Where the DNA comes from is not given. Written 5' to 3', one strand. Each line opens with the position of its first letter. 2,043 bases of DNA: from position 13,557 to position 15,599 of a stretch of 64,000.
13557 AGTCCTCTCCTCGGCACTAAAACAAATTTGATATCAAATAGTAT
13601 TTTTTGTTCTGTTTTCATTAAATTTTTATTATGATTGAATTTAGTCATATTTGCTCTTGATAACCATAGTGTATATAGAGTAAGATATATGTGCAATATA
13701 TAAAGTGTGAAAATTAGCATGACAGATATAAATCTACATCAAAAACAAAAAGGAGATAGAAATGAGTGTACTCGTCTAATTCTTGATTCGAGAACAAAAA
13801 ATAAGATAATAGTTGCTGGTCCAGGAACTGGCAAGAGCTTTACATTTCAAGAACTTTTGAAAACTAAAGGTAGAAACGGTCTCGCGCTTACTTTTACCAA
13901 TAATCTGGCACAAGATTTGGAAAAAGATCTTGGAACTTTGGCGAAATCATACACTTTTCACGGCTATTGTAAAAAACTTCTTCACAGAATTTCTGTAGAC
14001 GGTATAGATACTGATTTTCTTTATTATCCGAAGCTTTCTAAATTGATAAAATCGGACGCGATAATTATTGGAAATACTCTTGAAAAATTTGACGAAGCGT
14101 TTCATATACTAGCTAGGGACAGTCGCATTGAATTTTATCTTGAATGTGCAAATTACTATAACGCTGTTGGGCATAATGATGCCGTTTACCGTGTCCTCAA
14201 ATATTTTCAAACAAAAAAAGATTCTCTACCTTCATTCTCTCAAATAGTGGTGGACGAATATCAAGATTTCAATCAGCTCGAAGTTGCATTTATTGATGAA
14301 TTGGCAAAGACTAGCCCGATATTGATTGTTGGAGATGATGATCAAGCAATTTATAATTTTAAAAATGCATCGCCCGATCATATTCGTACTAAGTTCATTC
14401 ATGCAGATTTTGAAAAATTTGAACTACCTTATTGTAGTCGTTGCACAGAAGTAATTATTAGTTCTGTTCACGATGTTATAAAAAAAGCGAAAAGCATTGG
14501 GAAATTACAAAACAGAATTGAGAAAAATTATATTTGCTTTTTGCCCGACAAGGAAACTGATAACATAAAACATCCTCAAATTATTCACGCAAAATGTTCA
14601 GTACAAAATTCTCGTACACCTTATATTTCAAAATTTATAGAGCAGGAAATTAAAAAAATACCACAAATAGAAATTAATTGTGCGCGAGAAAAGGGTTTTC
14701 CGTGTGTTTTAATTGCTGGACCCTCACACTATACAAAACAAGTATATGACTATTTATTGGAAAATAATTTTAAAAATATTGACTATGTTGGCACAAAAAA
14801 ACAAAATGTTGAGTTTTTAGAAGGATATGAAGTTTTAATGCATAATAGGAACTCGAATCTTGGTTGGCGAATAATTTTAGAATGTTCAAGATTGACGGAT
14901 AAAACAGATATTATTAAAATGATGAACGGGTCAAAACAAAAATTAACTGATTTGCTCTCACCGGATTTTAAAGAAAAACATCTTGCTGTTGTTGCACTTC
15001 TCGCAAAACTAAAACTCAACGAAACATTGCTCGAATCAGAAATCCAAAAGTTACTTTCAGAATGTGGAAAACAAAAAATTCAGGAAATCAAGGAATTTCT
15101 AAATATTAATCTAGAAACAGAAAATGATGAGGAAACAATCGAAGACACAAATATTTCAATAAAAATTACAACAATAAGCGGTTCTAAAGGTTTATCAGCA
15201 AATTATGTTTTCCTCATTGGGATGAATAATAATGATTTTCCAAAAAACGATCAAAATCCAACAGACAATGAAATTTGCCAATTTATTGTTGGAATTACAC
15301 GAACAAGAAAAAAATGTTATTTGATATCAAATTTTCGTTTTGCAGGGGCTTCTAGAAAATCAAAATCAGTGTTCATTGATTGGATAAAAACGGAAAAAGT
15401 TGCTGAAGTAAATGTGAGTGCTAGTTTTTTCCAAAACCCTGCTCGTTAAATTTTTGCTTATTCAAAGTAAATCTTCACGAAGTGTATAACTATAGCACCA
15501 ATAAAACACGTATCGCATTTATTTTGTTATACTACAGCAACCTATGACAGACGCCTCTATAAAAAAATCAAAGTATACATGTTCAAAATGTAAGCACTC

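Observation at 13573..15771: tRNA-Leu-adjacent AT-rich pair: minimal UvrD-like SF1 helicase plus Zn-ribbon protein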

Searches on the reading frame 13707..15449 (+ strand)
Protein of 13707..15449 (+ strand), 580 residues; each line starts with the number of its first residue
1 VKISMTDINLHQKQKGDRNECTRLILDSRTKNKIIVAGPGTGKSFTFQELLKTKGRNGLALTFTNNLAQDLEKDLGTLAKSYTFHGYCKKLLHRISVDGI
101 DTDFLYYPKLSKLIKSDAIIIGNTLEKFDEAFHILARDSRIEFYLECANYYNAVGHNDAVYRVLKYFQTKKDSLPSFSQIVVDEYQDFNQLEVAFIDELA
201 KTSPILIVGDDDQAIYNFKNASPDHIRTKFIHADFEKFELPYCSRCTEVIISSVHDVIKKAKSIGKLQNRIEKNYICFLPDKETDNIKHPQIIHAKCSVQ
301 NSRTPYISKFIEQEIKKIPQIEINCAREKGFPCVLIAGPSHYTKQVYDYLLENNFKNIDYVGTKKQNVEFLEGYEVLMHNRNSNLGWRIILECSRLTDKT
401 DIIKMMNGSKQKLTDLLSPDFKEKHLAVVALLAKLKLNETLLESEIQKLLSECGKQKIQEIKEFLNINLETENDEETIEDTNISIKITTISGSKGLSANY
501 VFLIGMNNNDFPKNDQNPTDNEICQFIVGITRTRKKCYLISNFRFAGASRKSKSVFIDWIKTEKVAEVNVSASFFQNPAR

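Call 4: search_protein_families(library=pfam, proteins=[window:13707-15449:+], max_evalue=0.01)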
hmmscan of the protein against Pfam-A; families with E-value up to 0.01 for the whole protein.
window:13707-15449:+ (580 aa): 6 families
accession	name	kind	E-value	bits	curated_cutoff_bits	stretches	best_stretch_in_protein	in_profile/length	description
PF00580.27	UvrD-helicase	-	1.4e-21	77.9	23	2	144-227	176-264/271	UvrD/REP helicase N-terminal domain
PF13245.12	AAA_19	-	1.7e-16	61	25.1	1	28-218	9-133/134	AAA domain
PF13361.12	UvrD_C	-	2.6e-11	44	25.6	1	457-541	259-347/350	UvrD-like helicase C-terminal domain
PF01443.25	Viral_helicase1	-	3.1e-08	34.2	21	1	147-251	35-132/228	Viral superfamily 1 RNA helicase core domain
PF13604.12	AAA_30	-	1.8e-05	25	27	1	21-213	9-127/191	AAA domain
PF13538.12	UvrD_C_2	-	0.0012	19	27.4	0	487-540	4-52/52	UvrD-like helicase C-terminal domain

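Call 5: search_protein_families(library=padloc, proteins=[window:13707-15449:+], max_evalue=0.01)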
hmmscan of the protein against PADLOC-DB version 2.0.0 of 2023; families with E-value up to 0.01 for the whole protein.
window:13707-15449:+ (580 aa): 28 families (the best 25 are shown)
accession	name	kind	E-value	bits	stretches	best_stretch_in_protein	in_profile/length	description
PDLC00117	GajB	-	2.2e-28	97.1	1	177-562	219-598/604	UrvD helicase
PDLC00132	GajB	-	2e-23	80.9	2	176-265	214-306/625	UrvD helicase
PDLC03802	RTasHel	-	1.1e-22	78.7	2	34-269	22-276/675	DRT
PDLC00123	GajB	-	8.1e-21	72.2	1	177-546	177-513/540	UrvD helicase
PDLC00114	GajB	-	1.1e-19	68.5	2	176-259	215-300/635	UrvD helicase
PDLC00122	GajB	-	2.7e-18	64.2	2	177-321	163-304/502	UrvD helicase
PDLC00107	GajB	-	8.3e-16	55.7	1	125-557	160-554/587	UrvD helicase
PDLC00138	GajB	-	1.2e-15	55.2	1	161-503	204-522/581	UrvD helicase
PDLC00127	GajB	-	1.5e-15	54.7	2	177-270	202-302/594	UrvD helicase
PDLC00103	GajB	-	1.6e-15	55.1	1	176-566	211-607/612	UrvD helicase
PDLC00130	GajB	-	1.4e-13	48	2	176-261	205-293/589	UrvD helicase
PDLC00129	GajB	-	6.6e-13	46.1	1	177-507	227-534/594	UrvD helicase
PDLC00119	GajB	-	2.1e-12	44.8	1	176-536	218-538/565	UrvD helicase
PDLC00104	GajB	-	7.3e-12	42.8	1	177-239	166-228/574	UrvD helicase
PDLC04173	GajB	-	2.6e-11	41.2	1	159-228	105-174/471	-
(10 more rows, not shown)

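Call 6: search_protein_families(library=ncbifam, proteins=[window:13707-15449:+], max_evalue=0.01)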
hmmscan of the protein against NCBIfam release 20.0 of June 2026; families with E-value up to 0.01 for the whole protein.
window:13707-15449:+ (580 aa): 10 families
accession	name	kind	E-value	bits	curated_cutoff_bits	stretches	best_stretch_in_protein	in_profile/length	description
NF008743.0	PRK11773.1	equivalog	2.1e-24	85.9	965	2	176-262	213-301/720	DNA helicase II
TIGR01075.1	uvrD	equivalog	6e-23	81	1144.45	2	176-262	208-296/715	DNA helicase II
TIGR01073.1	pcrA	equivalog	2.9e-21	75.5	911.2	2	160-263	199-298/725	DNA helicase PcrA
TIGR01074.1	rep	equivalog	2.2e-17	62.6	951.45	2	442-561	508-634/668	DNA helicase Rep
NF008172.0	PRK10919.1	equivalog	6.1e-11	41.2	1168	2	179-237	210-267/673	DNA helicase Rep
NF008276.0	PRK11054.1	equivalog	3.1e-10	39.2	543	1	152-230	407-486/684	DNA helicase IV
TIGR02785.1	addA_Gpos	equivalog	6.5e-10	37.5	707.65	1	176-230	388-446/1234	helicase-exonuclease AddAB subunit AddA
NF041464.1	HelD_BACSU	equivalog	2.7e-08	32.2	419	1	173-286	543-658/779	RNA polymerase recycling motor HelD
TIGR00609.1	recB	equivalog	3.5e-06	25.4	696.05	2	457-515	697-756/1175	exodeoxyribonuclease V subunit beta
TIGR02784.1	addA_alphas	equivalog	2.9e-05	22.6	860.75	0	204-264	430-499/1138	double-strand break repair helicase AddA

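Call 7: find_homologous_proteins(query=window:13707-15449:+)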
Query window:13707-15449:+ (580 aa): 1294 proteins with E <= 0.001 among 8000 candidates; the best 120 are listed.
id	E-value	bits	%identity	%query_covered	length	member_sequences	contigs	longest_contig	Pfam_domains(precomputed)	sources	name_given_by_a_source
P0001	0.0e+0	1301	100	99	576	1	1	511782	PF01443.25,PF13361.13,PF13245.13,PF00580.28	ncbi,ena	-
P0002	4.7e-287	971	75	99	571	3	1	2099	PF01443.25,PF13361.13,PF13245.13,PF00580.28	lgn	-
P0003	2.0e-251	853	66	99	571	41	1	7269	PF01443.25,PF13361.13,PF13245.13,PF00580.28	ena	-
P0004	1.2e-244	831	65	99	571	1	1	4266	PF01443.25,PF13361.13,PF13245.13,PF00580.28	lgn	-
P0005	2.5e-242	823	64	99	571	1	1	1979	PF01443.25,PF13361.13,PF13245.13,PF00580.28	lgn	-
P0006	8.9e-233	792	62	99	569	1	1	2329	PF01443.25,PF13361.13,PF13245.13,PF00580.28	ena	-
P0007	9.1e-233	792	62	99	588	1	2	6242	PF13361.13,PF13245.13,PF00580.28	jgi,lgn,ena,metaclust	metaclust:\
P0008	1.0e-228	779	61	99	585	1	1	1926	PF01443.25,PF13361.13,PF13245.13,PF00580.28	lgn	-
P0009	4.3e-228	776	61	99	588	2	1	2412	PF01443.25,PF13361.13,PF13245.13,PF00580.28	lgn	-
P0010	1.1e-227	775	60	99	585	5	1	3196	PF01443.25,PF13361.13,PF13245.13,PF00580.28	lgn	-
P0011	1.2e-226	772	61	99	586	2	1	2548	PF01443.25,PF13361.13,PF13245.13,PF00580.28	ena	-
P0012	8.2e-226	769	60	99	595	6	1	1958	PF13538.13,PF01443.25,PF13361.13,PF13245.13,PF00580.28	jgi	jgi:superfamily I DNA/RNA helicase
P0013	7.4e-225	766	61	99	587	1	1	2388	PF01443.25,PF13361.13,PF13245.13,PF00580.28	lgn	-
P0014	3.1e-223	760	60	98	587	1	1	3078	PF01443.25,PF13361.13,PF13245.13,PF00580.28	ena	-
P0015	1.4e-222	758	60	99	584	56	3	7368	PF01443.25,PF13361.13,PF13245.13,PF00580.28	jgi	-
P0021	3.5e-215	734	59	99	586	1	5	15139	PF13361.13,PF13245.13,PF00580.28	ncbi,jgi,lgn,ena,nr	ncbi:AAA family ATPase [Patescibacteria group bacterium]|nr:AAA family ATPase [Patescibacteria group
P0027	2.2e-204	698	56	98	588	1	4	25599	PF01443.25,PF13245.13,PF00580.28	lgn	-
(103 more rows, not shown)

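Call 11: find_encoding_contigs(protein=P0001, flank=10000, max_places=3)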
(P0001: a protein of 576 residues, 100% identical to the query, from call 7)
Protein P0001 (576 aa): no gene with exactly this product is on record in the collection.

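Call 12: find_related_loci(query=A1, collection=genome_contigs, flank=10000)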
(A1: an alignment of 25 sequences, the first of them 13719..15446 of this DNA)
Query A1 (576 aa) in genome_contigs; peptide patterns used: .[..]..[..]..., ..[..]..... (x = any residue, [..] = any of these).
600 stretches matched a pattern (row limit reached: there are more); 347 encode a relative of the query (tblastn E <= 1e-3); the best 80 are kept; 80 distinct loci.
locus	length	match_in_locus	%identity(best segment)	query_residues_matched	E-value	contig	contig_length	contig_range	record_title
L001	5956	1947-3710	60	1-576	0e+0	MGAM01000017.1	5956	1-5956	MAG: Candidatus Roizmanbacteria bacterium RIFCSPLOWO2_01_FULL_39_19 rifcsplowo2_01_scaffold_39269, whole genome shotgun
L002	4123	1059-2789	60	1-572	0e+0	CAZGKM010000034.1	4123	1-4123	MAG TPA_asm: uncultured Gammaproteobacteria bacterium isolate SRP319275_co4_39 genome assembly, contig: NODE_20634_lengt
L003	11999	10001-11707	60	1-572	0e+0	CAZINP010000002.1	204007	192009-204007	MAG TPA_asm: uncultured Gammaproteobacteria bacterium isolate binchicken_co27_465 genome assembly, contig: NODE_65_lengt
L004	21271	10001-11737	56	1-573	0e+0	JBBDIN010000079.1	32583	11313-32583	MAG: Thermodesulfobacteriota bacterium isolate LejiaA_40_8 Lejia_A_2132_length_32583_cov_5, whole genome shotgun sequenc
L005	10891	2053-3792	55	1-573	0e+0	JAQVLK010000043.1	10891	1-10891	MAG: Candidatus Gracilibacteria bacterium isolate STF1_108 NODE_18830_length_10891_cov_3.608603_Sandtown_F1, whole genom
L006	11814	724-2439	54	1-573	0e+0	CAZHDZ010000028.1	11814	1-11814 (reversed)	MAG TPA_asm: uncultured Gammaproteobacteria bacterium isolate SRP286056_co1_222 genome assembly, contig: NODE_6911_lengt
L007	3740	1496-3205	51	1-571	0e+0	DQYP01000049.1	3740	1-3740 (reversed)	MAG TPA_asm: Thermotogaceae bacterium isolate HyVt-16 Ga0136651_10019285, whole genome shotgun sequence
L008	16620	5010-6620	45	8-571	4e-152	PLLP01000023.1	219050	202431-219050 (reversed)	MAG: Phycisphaerales bacterium isolate fen_1361 73.20120800_E3X.29_contig_435, whole genome shotgun sequence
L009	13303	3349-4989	40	14-557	2e-141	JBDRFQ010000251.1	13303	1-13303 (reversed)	MAG: Candidatus Eisenbacteria bacterium isolate MEGAHIT-group-1.380 k141_3068619, whole genome shotgun sequence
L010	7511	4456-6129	44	13-571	6e-141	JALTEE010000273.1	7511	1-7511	MAG: bacterium isolate S014_metabat2_scaf2bin.008 S014_NODE_3775_length_7511_cov_1.463028, whole genome shotgun sequence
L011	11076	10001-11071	60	1-356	1e-137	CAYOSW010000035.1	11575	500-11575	MAG TPA_asm: uncultured Gammaproteobacteria bacterium isolate binchicken_co105_397 genome assembly, contig: NODE_7135_le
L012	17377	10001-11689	40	7-556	2e-137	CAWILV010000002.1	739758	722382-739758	MAG: uncultured Solirubrobacterales bacterium isolate MFD04434.bin.1.136 genome assembly, contig: contig_5212, whole gen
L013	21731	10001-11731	39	11-573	4e-137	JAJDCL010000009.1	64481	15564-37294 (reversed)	MAG: Candidatus Saccharibacteria bacterium isolate OFTM59 OFTM59_8, whole genome shotgun sequence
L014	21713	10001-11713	37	8-571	4e-135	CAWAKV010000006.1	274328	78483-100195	MAG: uncultured Solirubrobacterales bacterium isolate MFD02360.bin.2.180 genome assembly, contig: contig_38132, whole ge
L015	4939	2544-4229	39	13-573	4e-135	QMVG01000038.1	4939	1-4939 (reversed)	MAG: Candidatus Micrarchaeota archaeon isolate B47_G15 B47_Guay15_scaffold_07952, whole genome shotgun sequence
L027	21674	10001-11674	37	1-559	5e-110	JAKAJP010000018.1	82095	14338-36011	MAG: bacterium isolate WY4.bin110 NODE_306_length_82095_cov_1.922165, whole genome shotgun sequence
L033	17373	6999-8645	37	8-559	5e-99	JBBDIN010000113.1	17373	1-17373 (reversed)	MAG: Thermodesulfobacteriota bacterium isolate LejiaA_40_8 Lejia_A_4767_length_17373_cov_5, whole genome shotgun sequenc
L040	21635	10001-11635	35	7-564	8e-91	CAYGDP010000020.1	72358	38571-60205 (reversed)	MAG TPA_asm: uncultured Verrucomicrobiota bacterium isolate ERP113451_co3_44 genome assembly, contig: NODE_142_length_72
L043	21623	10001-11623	35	7-561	5e-88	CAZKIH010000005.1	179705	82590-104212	MAG TPA_asm: uncultured Ignavibacteria bacterium isolate SRP173033_co2_66 genome assembly, contig: NODE_21_length_179705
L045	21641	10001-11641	34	7-561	3e-83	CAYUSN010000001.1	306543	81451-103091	MAG TPA_asm: uncultured Candidatus Saccharibacteria bacterium isolate SRP323723_co1_13 genome assembly, contig: NODE_12_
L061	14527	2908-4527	46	29-556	5e-109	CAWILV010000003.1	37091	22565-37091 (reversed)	MAG: uncultured Solirubrobacterales bacterium isolate MFD04434.bin.1.136 genome assembly, contig: contig_61713, whole ge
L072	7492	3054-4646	30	12-537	1e-46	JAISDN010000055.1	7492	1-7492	MAG: Candidatus Nomurabacteria bacterium isolate Gx485_bin132 k119_4670112, whole genome shotgun sequence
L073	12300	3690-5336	40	10-559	2e-114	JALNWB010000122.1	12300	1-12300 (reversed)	MAG: Ignavibacteriaceae bacterium isolate SO_2016_GW1 bin 51 scaffold09120_OW334_2016, whole genome shotgun sequence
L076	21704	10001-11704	27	30-561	2e-35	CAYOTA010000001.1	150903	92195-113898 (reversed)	MAG TPA_asm: uncultured Gammaproteobacteria bacterium isolate SRP302895_co1_52 genome assembly, contig: NODE_215_length_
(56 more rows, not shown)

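Call 23: search_protein_families(library=pfam, alignment_id=A2, max_evalue=0.0001)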
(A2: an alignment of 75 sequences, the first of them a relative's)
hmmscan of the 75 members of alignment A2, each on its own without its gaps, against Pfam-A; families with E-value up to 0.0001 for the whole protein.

A. member 1, L001:33-1916:+ (628 aa): 5 families
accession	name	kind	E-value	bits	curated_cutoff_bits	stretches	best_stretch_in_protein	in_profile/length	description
PF02384.22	N6_Mtase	-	9.3e-50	170.1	20.4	1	133-407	4-282/311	N-6 DNA Methylase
PF01420.25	Methylase_S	-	4.5e-11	43.7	22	1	457-613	5-167/168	Type I restriction modification DNA specificity domain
PF07669.17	Eco57I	-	4e-09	37.2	25.3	1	250-330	69-156/171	Eco57I restriction-modification methylase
PF13847.12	Methyltransf_31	-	4.3e-07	30.1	27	1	172-267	2-83/145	Methyltransferase domain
PF01170.24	UPF0020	-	7.6e-07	29.4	22.3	1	165-268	20-131/197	RMKL-like, methyltransferase domain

B. families by the number of members that match (of 75 scanned): 83 families (the first 25 are shown)
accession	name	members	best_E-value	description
PF07669.17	Eco57I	7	1.7e-38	Eco57I restriction-modification methylase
PF02384.22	N6_Mtase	5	9.3e-50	N-6 DNA Methylase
PF04851.21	ResIII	5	3.6e-38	Type III restriction enzyme, res subunit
PF20473.4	MmeI_Mtase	4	2.5e-10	MmeI, DNA-methyltransferase domain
PF01420.25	Methylase_S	3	2.7e-39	Type I restriction modification DNA specificity domain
PF00270.35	DEAD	3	7.2e-25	DEAD/DEAH box helicase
PF00271.37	Helicase_C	3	9.4e-23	Helicase conserved C-terminal domain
PF12950.13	TaqI_C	3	5.3e-19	TaqI-like C-terminal specificity domain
PF18135.7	Type_ISP_C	2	1.8e-70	Type ISP C-terminal specificity domain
PF04313.20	HSDR_N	2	1.4e-35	Type I restriction enzyme R protein N terminus (HSDR_N)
PF17757.6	UvrB_inter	2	3.3e-32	UvrB interaction domain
PF20720.3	nSTAND3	2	1.3e-05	Novel STAND NTPase 3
PF00521.26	DNA_topoisoIV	1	4.4e-155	DNA gyrase/topoisomerase IV, subunit A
PF02867.20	Ribonuc_red_lgC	1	1.6e-129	Ribonucleotide reductase, barrel domain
PF00872.24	Transposase_mut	1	4.8e-108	Transposase, Mutator family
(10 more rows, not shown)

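Call 24: search_protein_families(library=pfam, alignment_id=A3, max_evalue=0.0001)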
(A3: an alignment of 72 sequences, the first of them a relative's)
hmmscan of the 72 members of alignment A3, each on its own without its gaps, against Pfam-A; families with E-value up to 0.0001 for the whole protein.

A. member 1, L001:4310-5812:- (501 aa): 5 families
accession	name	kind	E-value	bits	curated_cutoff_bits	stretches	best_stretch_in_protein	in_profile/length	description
PF00270.35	DEAD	-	3.3e-29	102.2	26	1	16-177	2-165/167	DEAD/DEAH box helicase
PF00271.37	Helicase_C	-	3.4e-26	92.1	23.5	1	213-319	4-110/110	Helicase conserved C-terminal domain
PF00570.28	HRDC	-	2.2e-19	69.6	23.8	1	424-490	2-68/68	HRDC domain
PF16124.10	RecQ_Zn_bind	-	4.5e-14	53.4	25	1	330-393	1-66/66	RecQ zinc-binding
PF11408.13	Helicase_Sgs1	-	7.2e-06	26.4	22.2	1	425-497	7-78/80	Sgs1 RecQ helicase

B. families by the number of members that match (of 72 scanned): 71 families (the first 25 are shown)
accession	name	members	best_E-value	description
PF00270.35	DEAD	5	3.3e-29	DEAD/DEAH box helicase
PF04851.21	ResIII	4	1.3e-38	Type III restriction enzyme, res subunit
PF18766.7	SWI2_SNF2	3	1.6e-66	SWI2/SNF2 ATPase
PF00271.37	Helicase_C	3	3.4e-26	Helicase conserved C-terminal domain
PF13518.12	HTH_28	3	1.3e-08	Helix-turn-helix domain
PF22679.2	T1R_D3-like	2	7.4e-57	Type I restriction enzyme subunit R domain 3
PF04313.20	HSDR_N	2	2.6e-38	Type I restriction enzyme R protein N terminus (HSDR_N)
PF03235.19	GmrSD_N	2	8.2e-32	GmrSD restriction endonuclease, N-terminal domain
PF13683.12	rve_3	2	8.7e-18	Integrase core domain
PF12705.13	PDDEXK_1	2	5.3e-15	PD-(D/E)XK nuclease superfamily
PF13551.12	HTH_29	2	1.1e-14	Winged helix-turn helix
PF13565.12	HTH_32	2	4.9e-13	Homeodomain-like domain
PF13384.12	HTH_23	2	2.8e-07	Homeodomain-like domain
PF00665.32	rve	2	3e-07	Integrase core domain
PF00456.26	Transketolase_N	1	1.8e-152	Transketolase, thiamine diphosphate binding domain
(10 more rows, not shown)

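Call 25: predict_structure(alignment_id=A1)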
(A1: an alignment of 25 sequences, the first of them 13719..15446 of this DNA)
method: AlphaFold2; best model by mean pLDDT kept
length: 576 residues; sequences in the alignment: 25
mean_pLDDT: 89.6   pTM: 0.85
mean pLDDT of the five models: 89.6, 89.0, 88.6, 87.9, 82.5
residues with pLDDT >= 90: 385; 70-90: 163; 50-70: 14; < 50: 14
segments of 3 or more residues with pLDDT < 50: 465-475
pLDDT, mean of each block of 10 residues (from residue 1): 75 88 94 83 89 88 84 92 92 90 94 91 94 95 96 95 93 94 94 96 91 87 94 90 92 95 88 78 92 92 96 92 89 94 88 74 85 95 96 92 92 95 96 91 92 87 51 53 91 94 95 95 95 97 90 97 94 64
secondary structure, 60 per line:
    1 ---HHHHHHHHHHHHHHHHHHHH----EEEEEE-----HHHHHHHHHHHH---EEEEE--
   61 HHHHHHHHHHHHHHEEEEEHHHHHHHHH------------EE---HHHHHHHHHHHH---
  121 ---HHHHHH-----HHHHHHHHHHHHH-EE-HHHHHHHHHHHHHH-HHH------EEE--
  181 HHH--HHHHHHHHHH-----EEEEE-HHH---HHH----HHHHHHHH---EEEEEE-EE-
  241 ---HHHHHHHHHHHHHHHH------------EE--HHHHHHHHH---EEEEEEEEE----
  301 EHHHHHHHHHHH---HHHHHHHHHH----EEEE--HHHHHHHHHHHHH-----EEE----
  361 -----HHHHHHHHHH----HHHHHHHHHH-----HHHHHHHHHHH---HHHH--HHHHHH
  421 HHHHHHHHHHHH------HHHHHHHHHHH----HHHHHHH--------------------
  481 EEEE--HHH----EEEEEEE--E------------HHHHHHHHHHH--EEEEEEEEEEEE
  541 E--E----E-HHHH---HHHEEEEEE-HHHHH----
elements in order: H4-23 E28-33 H39-50 E54-58 H61-74 E75-79 H80-88 H106-117 H124-129 H135-147 H152-165 E176-178 H186-195 E201-205 H220-227 E231-236 H244-259 H276-284 E288-296 H302-312 H316-325 E330-333 H336-348 E354-356 H366-375 H380-389 H395-405 H409-412 H415-432 H439-449 H454-460 E481-484 E494-500 H516-526 E529-541 H551-554 E561-566 H568-572
